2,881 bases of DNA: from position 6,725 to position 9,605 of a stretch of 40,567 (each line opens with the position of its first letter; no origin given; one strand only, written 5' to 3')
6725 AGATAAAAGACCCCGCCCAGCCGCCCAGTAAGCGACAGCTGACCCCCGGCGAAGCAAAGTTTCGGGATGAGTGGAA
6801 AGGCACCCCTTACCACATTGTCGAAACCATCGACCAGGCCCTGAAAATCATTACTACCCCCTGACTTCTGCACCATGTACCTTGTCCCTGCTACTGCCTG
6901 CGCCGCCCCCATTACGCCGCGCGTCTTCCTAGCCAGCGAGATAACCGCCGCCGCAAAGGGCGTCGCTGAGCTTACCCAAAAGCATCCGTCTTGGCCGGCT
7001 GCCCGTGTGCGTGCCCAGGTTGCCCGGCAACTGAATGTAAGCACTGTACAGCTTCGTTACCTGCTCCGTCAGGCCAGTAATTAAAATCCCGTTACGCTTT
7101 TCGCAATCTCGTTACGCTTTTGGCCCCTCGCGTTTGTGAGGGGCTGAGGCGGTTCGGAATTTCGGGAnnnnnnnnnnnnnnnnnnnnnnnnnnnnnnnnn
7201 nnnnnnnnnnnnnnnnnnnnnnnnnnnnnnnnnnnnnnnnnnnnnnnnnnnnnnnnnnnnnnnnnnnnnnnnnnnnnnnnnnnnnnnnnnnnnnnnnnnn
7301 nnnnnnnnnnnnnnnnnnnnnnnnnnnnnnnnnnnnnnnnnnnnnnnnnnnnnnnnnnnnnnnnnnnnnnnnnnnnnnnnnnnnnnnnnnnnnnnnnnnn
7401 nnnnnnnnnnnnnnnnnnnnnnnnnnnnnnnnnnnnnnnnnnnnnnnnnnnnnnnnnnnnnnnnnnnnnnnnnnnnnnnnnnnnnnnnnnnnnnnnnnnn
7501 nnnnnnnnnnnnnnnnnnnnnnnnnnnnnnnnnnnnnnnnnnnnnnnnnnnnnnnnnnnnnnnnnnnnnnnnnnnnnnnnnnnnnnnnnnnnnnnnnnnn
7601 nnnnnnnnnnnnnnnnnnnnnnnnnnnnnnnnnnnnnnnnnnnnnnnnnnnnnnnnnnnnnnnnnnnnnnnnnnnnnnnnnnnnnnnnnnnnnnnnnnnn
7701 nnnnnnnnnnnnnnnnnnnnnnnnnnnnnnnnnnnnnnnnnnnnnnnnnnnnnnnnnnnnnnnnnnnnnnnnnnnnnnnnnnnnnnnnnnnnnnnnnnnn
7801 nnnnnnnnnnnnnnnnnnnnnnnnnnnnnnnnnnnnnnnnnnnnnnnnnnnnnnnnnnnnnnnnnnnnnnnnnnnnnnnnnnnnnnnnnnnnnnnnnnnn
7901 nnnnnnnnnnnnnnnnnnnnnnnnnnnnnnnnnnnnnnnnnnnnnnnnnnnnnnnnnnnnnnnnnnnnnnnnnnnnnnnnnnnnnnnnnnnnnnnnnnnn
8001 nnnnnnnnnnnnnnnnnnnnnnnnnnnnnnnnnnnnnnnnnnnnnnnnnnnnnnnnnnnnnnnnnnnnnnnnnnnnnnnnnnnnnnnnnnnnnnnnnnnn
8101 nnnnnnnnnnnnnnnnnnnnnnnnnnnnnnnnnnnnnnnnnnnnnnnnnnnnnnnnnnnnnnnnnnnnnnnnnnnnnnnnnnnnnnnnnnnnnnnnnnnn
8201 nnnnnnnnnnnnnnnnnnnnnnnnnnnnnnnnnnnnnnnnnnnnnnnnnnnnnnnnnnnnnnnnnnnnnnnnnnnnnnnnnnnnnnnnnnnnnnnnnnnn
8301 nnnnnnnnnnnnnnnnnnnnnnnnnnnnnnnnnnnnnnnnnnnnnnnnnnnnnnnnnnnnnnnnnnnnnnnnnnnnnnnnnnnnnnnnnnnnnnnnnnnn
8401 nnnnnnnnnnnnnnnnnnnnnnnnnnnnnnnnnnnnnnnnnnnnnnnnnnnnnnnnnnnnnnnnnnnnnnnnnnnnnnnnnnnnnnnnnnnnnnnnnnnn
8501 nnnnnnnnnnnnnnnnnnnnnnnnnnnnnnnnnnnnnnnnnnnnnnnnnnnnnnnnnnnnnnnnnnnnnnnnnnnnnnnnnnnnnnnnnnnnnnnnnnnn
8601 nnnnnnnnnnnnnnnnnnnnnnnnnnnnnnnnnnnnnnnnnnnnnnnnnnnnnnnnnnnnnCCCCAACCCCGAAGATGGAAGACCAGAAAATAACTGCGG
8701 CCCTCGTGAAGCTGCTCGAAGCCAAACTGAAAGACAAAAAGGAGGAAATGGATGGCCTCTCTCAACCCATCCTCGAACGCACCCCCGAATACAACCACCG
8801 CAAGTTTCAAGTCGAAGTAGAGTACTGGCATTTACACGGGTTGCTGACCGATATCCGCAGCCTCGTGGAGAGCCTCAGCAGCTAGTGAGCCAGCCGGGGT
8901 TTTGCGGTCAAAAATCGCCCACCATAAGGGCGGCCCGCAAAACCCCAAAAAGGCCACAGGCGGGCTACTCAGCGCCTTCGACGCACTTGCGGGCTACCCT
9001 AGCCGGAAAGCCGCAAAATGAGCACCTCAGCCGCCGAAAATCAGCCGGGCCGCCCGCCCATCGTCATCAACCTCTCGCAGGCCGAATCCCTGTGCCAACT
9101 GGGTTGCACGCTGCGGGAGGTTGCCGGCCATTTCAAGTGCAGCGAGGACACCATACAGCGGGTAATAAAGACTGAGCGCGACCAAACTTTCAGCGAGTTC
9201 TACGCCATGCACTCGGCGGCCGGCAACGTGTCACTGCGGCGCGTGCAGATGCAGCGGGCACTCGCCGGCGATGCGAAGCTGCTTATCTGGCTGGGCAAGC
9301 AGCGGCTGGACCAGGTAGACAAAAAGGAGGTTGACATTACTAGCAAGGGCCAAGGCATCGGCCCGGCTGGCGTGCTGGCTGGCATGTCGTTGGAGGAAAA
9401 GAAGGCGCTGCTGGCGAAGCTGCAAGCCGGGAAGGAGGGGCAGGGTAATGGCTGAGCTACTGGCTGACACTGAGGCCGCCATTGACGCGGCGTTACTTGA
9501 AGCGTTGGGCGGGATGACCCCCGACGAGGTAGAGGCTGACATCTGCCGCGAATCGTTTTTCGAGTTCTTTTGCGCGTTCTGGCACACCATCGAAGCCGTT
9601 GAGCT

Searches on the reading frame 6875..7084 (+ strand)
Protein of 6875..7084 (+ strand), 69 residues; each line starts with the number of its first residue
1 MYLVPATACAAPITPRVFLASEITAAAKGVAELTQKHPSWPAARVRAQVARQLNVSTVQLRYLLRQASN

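Call 8: search_protein_families(library=pfam, proteins=[window:6875-7084:+], max_evalue=0.01)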
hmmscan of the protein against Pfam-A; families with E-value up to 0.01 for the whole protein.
window:6875-7084:+ (69 aa): 0 families

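Call 9: search_protein_families(library=phrogs, proteins=[window:6875-7084:+], max_evalue=0.001)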
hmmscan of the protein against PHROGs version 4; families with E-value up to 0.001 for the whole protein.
window:6875-7084:+ (69 aa): 0 families

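Call 17: find_related_loci(query=window:6875-7084:+, collection=viral_contigs, flank=10000)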
Query window:6875-7084:+ (69 aa) in viral_contigs; peptide patterns used: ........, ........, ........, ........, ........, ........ (x = any residue, [..] = any of these).
125 stretches matched a pattern; 5 encode a relative of the query (tblastn E <= 1e-3); 5 distinct loci.
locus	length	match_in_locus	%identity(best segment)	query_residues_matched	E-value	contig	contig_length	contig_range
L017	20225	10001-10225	67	1-69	1e-28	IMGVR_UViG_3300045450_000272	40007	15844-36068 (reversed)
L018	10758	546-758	66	1-69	2e-28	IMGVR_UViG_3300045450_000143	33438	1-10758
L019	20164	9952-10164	65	1-69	3e-28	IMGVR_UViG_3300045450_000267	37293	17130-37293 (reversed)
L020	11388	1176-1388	71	1-69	2e-24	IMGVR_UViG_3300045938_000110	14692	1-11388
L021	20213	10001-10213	73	1-69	1e-23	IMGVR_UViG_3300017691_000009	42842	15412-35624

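Call 21: search_protein_families(library=pfam, alignment_id=A1, max_evalue=0.01)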
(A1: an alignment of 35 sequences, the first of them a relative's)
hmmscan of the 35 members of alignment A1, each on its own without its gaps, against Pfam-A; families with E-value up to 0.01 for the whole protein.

A. member 1, L017:48-833:+ (261 aa): 0 families

B. families by the number of members that match (of 35 scanned): 12 families
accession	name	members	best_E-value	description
PF03796.21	DnaB_C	3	7.3e-87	DnaB-like helicase C terminal domain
PF00929.31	RNase_T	3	4.3e-31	Exonuclease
PF00772.26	DnaB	3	1.5e-25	DnaB-like helicase N terminal domain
PF13481.12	AAA_25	3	1.2e-06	AAA domain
PF03837.19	RecT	2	9.8e-36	RecT family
PF02195.25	ParB_N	2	1.7e-25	ParB N-terminal domain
PF17762.8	HTH_ParB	2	1.6e-05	ParB HTH domain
PF04266.20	ASCH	2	0.00097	ASCH domain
PF00145.23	DNA_methylase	1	1.8e-31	C-5 cytosine-specific DNA methylase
PF14354.12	Lar_restr_allev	1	1.3e-10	Restriction alleviation protein Lar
PF21762.3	DEDDh_C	1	0.0001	DNA polymerase III subunit epsilon-like, C-terminal domain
PF20307.4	divDNAB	1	0.005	Divergent DnaB-like ATPase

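Call 35: find_homologous_proteins(query=window:6875-7084:+, max_evalue=0.001)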
Query window:6875-7084:+ (69 aa): 39 proteins with E <= 0.001 among 39 candidates.
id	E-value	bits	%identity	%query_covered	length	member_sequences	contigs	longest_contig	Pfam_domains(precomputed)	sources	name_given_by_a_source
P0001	6.6e-36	138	100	100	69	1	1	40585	-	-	-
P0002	2.2e-26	108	76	99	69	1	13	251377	-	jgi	jgi:hypothetical protein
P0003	6.9e-26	106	74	100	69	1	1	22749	-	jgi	-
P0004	9.1e-24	100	71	100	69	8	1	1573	-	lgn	-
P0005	9.3e-24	100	70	100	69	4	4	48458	-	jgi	jgi:hypothetical protein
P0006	2.9e-23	98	68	100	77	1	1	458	-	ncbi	-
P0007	4.1e-23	98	68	100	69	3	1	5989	-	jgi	jgi:hypothetical protein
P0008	5.5e-23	97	67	100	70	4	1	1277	-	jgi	jgi:hypothetical protein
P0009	8.7e-23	97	68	100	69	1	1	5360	-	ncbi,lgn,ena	-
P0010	1.4e-22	96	66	100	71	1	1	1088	-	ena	-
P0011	1.5e-22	96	66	100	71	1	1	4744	-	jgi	jgi:hypothetical protein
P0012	1.7e-22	96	68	100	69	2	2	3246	-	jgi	jgi:hypothetical protein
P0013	3.2e-22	95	71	100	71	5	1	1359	-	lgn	-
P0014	3.4e-22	95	65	100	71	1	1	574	-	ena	-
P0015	5.2e-22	94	66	100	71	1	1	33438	-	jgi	jgi:hypothetical protein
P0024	5.0e-21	91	64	100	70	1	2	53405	-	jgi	jgi:hypothetical protein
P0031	7.6e-20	88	65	100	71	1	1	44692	-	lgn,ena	-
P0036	6.3e-17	78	57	100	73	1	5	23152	-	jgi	jgi:hypothetical protein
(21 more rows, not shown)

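Call 47: search_solved_structures(query=A3, max_evalue=10)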
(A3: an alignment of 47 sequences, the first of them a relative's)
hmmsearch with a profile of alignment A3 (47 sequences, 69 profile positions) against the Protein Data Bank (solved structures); distinct sequences matched with E-value up to 10: 1.
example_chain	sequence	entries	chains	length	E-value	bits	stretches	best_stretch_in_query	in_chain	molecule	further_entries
5cwi_A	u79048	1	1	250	0.13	15.7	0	20-40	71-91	Designed helical repeat protein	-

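Call 48: find_encoding_contigs(protein=P0002, flank=10000, max_places=2)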
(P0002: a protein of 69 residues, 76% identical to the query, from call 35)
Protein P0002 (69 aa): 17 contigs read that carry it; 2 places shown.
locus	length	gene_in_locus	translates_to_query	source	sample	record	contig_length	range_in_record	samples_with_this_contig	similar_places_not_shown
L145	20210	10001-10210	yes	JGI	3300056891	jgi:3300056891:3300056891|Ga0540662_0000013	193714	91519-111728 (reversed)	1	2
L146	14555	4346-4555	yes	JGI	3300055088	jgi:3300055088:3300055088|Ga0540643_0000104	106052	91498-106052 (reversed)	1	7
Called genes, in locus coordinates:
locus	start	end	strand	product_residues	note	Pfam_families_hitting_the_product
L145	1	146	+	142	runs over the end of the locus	-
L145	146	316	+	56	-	-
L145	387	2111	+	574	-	-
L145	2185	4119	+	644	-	PF00145:DNA_methylase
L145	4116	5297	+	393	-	PF00929:RNase_T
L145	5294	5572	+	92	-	-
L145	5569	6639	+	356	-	-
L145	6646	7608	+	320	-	-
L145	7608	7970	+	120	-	-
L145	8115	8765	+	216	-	-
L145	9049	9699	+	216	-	-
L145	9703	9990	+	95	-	-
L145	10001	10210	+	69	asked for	-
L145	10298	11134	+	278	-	PF03592:Terminase_2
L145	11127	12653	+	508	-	PF17289:Terminase_6C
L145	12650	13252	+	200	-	-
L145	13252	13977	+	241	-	-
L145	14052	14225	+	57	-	-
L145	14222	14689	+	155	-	-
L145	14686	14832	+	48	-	-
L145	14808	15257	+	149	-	-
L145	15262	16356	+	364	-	-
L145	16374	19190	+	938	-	PF22352:K319L-like_PKD, PF01833:TIG (weak), PF13472:Lipase_GDSL_2 (weak)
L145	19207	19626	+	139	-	-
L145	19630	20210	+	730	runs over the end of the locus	-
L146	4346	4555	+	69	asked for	-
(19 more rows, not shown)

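Call 49: find_encoding_contigs(protein=P0031, flank=3000, max_places=1)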
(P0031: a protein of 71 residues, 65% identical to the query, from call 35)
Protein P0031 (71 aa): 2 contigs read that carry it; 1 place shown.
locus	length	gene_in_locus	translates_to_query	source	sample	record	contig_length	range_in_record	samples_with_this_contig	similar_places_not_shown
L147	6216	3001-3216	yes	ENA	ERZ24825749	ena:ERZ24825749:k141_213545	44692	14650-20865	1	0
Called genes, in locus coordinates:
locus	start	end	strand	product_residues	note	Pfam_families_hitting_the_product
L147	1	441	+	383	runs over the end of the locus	-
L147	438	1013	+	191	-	-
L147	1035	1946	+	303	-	-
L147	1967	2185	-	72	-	-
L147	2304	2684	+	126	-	-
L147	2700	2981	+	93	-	-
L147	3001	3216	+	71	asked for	-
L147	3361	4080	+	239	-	PF03592:Terminase_2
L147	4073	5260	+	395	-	PF04466:Terminase_3 (weak), PF17288:Terminase_3C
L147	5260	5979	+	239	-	-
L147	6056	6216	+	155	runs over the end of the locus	-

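Call 50: find_encoding_contigs(protein=P0036, flank=3000, max_places=1)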
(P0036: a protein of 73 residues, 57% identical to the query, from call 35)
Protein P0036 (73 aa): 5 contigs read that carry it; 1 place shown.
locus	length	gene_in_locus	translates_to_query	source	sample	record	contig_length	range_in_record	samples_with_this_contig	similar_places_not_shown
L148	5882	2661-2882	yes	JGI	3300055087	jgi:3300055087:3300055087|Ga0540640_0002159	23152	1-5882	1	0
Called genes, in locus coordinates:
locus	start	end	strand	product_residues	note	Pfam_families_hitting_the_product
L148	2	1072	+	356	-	?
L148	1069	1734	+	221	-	-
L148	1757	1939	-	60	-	-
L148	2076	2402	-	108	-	-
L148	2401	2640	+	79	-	-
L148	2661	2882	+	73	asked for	-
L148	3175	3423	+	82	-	PF20901:Sf6_terminase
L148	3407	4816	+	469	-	PF04466:Terminase_3 (weak)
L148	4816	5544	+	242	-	-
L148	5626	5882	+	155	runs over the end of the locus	-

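Call 51: find_encoding_contigs(protein=P0024, flank=3000, max_places=1)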
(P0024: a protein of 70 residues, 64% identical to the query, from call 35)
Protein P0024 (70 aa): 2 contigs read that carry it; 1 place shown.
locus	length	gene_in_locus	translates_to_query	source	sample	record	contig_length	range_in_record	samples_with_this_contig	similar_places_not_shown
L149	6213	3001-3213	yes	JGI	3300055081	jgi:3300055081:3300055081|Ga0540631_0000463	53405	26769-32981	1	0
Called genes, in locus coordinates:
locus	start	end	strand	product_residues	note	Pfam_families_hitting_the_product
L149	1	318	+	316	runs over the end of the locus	-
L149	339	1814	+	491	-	PF00772:DnaB, PF13481:AAA_25 (faint), PF03796:DnaB_C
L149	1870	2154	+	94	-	-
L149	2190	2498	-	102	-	-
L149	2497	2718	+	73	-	-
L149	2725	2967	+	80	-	-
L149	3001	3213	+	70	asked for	-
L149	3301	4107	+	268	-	PF03592:Terminase_2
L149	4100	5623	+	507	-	PF17289:Terminase_6C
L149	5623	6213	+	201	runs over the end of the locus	-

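Call 54: predict_structure(alignment_id=A3)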
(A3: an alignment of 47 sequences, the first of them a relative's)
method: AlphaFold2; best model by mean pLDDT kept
length: 69 residues; sequences in the alignment: 47
mean_pLDDT: 83.5   pTM: 0.63
mean pLDDT of the five models: 83.5, 83.4, 83.2, 81.7, 78.6
residues with pLDDT >= 90: 36; 70-90: 18; 50-70: 15; < 50: 0
segments of 3 or more residues with pLDDT < 50: none
pLDDT, mean of each block of 10 residues (from residue 1): 55 73 92 94 93 91 88
secondary structure, 60 per line:
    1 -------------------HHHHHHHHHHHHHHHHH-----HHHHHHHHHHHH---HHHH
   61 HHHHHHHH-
elements in order: H20-36 H42-53 H57-68

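Call 57: fold_search(model_id=the predicted structure, library=pdb)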
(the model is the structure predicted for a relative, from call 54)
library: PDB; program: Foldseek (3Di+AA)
matches with E <= 10: 300; with E <= 0.001: 0
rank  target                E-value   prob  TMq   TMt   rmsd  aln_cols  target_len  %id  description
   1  2rn7_MODEL_1_A        2.6e-01  0.99  0.62  0.42   2.4        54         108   18  NMR solution structure of TnpE protein from Shigella flexneri. Northeast Structural Genomics Target SfR125 (released 2008-01-15)
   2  4rdu_D                4.0e-01  0.69  0.44  0.48   4.7        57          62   24  Crystal structure of a distal-less homeobox protein 5 (Dlx5) from Homo sapiens at 1.85 A resolution (released 2014-11-19)
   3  1p7j_A                5.2e-01  0.57  0.42  0.50   4.9        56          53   18  Crystal structure of engrailed homeodomain mutant K52E (released 2003-10-14)
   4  7bhy_C                5.9e-01  0.66  0.43  0.50   3.3        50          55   26  DNA-binding domain of DeoR in complex with the DNA operator (released 2021-11-10)
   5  4rdu_A                5.9e-01  0.60  0.44  0.48   4.5        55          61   25  Crystal structure of a distal-less homeobox protein 5 (Dlx5) from Homo sapiens at 1.85 A resolution (released 2014-11-19)
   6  3hdd_B                5.9e-01  0.54  0.42  0.48   4.7        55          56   18  ENGRAILED HOMEODOMAIN DNA COMPLEX (released 1998-11-11)
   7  9lyv_A                7.5e-01  0.54  0.41  0.46   4.6        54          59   18  structure of prrx bound to DNA (released 2026-01-14)
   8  1p7i_A                7.5e-01  0.51  0.42  0.51   4.8        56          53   18  CRYSTAL STRUCTURE OF ENGRAILED HOMEODOMAIN MUTANT K52A (released 2003-10-14)
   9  2hos_B                7.5e-01  0.51  0.42  0.47   4.6        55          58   18  Phage-Selected Homeodomain Bound to Unmodified DNA (released 2006-12-12)
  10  2hdd_A                8.5e-01  0.41  0.39  0.46   4.8        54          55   17  ENGRAILED HOMEODOMAIN Q50K VARIANT DNA COMPLEX (released 1998-05-27)
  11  9lyv_G                9.1e-01  0.51  0.41  0.47   4.5        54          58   18  structure of prrx bound to DNA (released 2026-01-14)
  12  1yrn_A                9.1e-01  0.47  0.34  0.45   4.2        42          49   14  CRYSTAL STRUCTURE OF THE MATA1/MATALPHA2 HOMEODOMAIN HETERODIMER BOUND TO DNA (released 1996-01-29)
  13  9b8u_A                9.7e-01  0.51  0.43  0.48   4.5        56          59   16  Crystal structure of CRX-Ret4 oligonucleotide complex (released 2024-07-31)
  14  7dns_B                1.0e+00  0.66  0.46  0.39   2.7        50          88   14  Crystal structure of domain-swapped dimer of H5_Fold-0 Elsa; de novo designed protein with an asymmetric all-alpha top (released 2021-07-28)
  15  5flv_A                1.1e+00  0.51  0.45  0.17   4.5        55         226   16  Crystal structure of NKX2-5 and TBX5 bound to the Nppa promoter region (released 2016-02-10)
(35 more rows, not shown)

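Call 68: find_encoding_contigs(protein=P0008, flank=1500, max_places=2)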
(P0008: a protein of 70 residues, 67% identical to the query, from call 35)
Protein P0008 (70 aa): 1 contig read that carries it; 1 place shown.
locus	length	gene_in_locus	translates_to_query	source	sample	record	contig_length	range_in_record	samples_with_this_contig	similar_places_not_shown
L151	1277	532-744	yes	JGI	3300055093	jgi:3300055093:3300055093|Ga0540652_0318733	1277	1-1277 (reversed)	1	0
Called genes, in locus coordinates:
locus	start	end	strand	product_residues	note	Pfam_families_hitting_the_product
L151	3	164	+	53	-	?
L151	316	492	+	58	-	-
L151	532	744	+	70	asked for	-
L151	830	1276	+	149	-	?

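Call 74: search_protein_families(library=pfam, alignment_id=A3, max_evalue=10)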
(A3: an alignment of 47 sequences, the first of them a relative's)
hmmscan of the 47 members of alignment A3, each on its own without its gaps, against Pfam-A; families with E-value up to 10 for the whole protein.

A. member 1, P0001 (69 aa): 2 families
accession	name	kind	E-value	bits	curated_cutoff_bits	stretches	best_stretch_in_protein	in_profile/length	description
PF02954.25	HTH_8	-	0.07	13.3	22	1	45-65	20-40/42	Bacterial regulatory protein, Fis family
PF00376.29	MerR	-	0.085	13.1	28.2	1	48-65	4-21/38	MerR family regulatory protein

B. families by the number of members that match (of 47 scanned): 13 families
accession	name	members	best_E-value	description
PF02954.25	HTH_8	37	0.0038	Bacterial regulatory protein, Fis family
PF00376.29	MerR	19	0.0086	MerR family regulatory protein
PF13338.12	AbiEi_4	5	0.06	Transcriptional regulator, AbiEi antitoxin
PF04967.18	HTH_10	4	0.072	HTH DNA binding domain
PF19460.4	DUF5997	3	0.0075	Family of unknown function (DUF5997)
PF13663.11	DUF4148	3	0.042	Domain of unknown function (DUF4148)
PF22106.1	NGO1945_C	2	0.046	NGO1945 C-terminal domain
PF04218.19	CENP-B_N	1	0.054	CENP-B N-terminal DNA-binding domain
PF13565.12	HTH_32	1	0.089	Homeodomain-like domain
PF24014.1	DUF7328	1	0.13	Family of unknown function (DUF7328)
PF13411.12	MerR_1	1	0.15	MerR HTH family regulatory protein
PF01329.24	Pterin_4a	1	0.16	Pterin 4 alpha carbinolamine dehydratase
PF22444.1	PaaX-like_Fer-like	1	0.2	PaaX-like, ferredoxin-like domain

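Call 75: search_protein_families(library=phrogs, alignment_id=A3, max_evalue=1)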
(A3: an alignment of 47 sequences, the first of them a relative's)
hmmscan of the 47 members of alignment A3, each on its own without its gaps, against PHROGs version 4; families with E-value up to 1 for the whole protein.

A. member 1, P0001 (69 aa): 3 families
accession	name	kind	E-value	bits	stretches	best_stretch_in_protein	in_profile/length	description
phrog_25900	-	transcription regulation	0.12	13.3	1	32-65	6-39/83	transcriptional regulator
phrog_7676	-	unknown function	0.14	13.4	1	45-57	19-31/86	-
phrog_14131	-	DNA, RNA and nucleotide metabolism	0.41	10.7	1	24-66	131-169/351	DNA binding protein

B. families by the number of members that match (of 47 scanned): 12 families
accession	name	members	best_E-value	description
phrog_29273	-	4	0.074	-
phrog_14131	-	3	0.093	DNA binding protein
phrog_7676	-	2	0.13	-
phrog_19366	-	2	0.3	-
phrog_33636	-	1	0.021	-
phrog_7186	-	1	0.066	-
phrog_25900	-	1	0.12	transcriptional regulator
phrog_9426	-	1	0.18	-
phrog_32138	-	1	0.21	DNA binding protein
phrog_10810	-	1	0.28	-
phrog_9673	-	1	0.35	-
phrog_7249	-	1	0.4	-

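Call 89: search_protein_representatives(alignment_id=A3)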
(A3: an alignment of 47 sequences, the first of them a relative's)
Query: 47 sequences, 69 profile positions. Proteins with E-value up to 0.001 (for the whole library): 20; up to 1e-10: 12; up to 1e-30: 0. The best 20 are listed.
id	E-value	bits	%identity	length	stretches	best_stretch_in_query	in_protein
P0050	5.3e-22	93.9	-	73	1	1-67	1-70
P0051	4.4e-20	87.7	-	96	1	5-68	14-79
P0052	5.9e-20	87.3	-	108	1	12-68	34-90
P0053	5.4e-19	84.3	-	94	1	9-67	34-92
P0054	1.7e-18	82.6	-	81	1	15-68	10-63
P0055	2.0e-18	82.4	-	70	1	17-67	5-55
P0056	8.1e-16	74.1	-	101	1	11-68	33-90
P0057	1.6e-15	73.1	-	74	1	10-68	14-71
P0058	1.6e-14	69.9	-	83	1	15-67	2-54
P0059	1.5e-12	63.6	-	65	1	7-66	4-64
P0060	4.5e-12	62.1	-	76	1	5-66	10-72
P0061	2.0e-11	60.0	-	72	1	15-68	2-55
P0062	8.7e-10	54.8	-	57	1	17-68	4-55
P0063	2.2e-09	53.5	-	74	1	17-68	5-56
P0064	8.9e-09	51.5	-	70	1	15-66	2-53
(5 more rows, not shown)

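Call 91: find_encoding_contigs(protein=P0059, flank=2500, max_places=3)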
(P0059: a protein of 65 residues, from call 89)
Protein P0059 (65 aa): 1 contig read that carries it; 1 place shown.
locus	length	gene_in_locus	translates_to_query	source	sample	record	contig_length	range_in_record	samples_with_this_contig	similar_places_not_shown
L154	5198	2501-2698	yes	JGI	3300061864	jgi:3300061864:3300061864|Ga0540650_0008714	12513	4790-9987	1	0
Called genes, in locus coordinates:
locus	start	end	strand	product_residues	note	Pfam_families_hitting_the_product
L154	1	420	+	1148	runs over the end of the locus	PF22352:K319L-like_PKD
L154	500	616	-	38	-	-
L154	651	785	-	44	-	-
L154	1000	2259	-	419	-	-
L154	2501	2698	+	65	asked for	-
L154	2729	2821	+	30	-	-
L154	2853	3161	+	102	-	-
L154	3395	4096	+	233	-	PF26498:DUF8164 (weak)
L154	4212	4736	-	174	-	-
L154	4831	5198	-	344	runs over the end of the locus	-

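Call 98: search_dna_similar(query=window:6875-7081:+, collection=phages, mode=protein, max_evalue=0.01, max_rows=10)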
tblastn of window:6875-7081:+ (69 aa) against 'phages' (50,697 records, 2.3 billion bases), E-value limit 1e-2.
No match.

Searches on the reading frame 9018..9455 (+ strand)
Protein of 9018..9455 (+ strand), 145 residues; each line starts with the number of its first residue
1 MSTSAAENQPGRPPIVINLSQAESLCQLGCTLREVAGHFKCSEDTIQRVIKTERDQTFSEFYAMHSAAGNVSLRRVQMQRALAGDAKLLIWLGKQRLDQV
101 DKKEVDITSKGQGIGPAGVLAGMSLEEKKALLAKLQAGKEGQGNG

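Call 95: search_protein_families(library=pfam, proteins=[window:9018-9455:+], max_evalue=0.01)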
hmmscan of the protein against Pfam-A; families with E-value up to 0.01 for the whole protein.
window:9018-9455:+ (145 aa): 2 families
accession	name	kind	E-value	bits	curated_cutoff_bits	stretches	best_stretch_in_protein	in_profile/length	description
PF13542.12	HTH_Tnp_ISL3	-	0.00096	19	27.4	1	24-51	22-48/51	Helix-turn-helix domain of transposase family ISL3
PF13936.12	HTH_38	-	0.0016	18.6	27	1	22-51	13-42/44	Helix-turn-helix domain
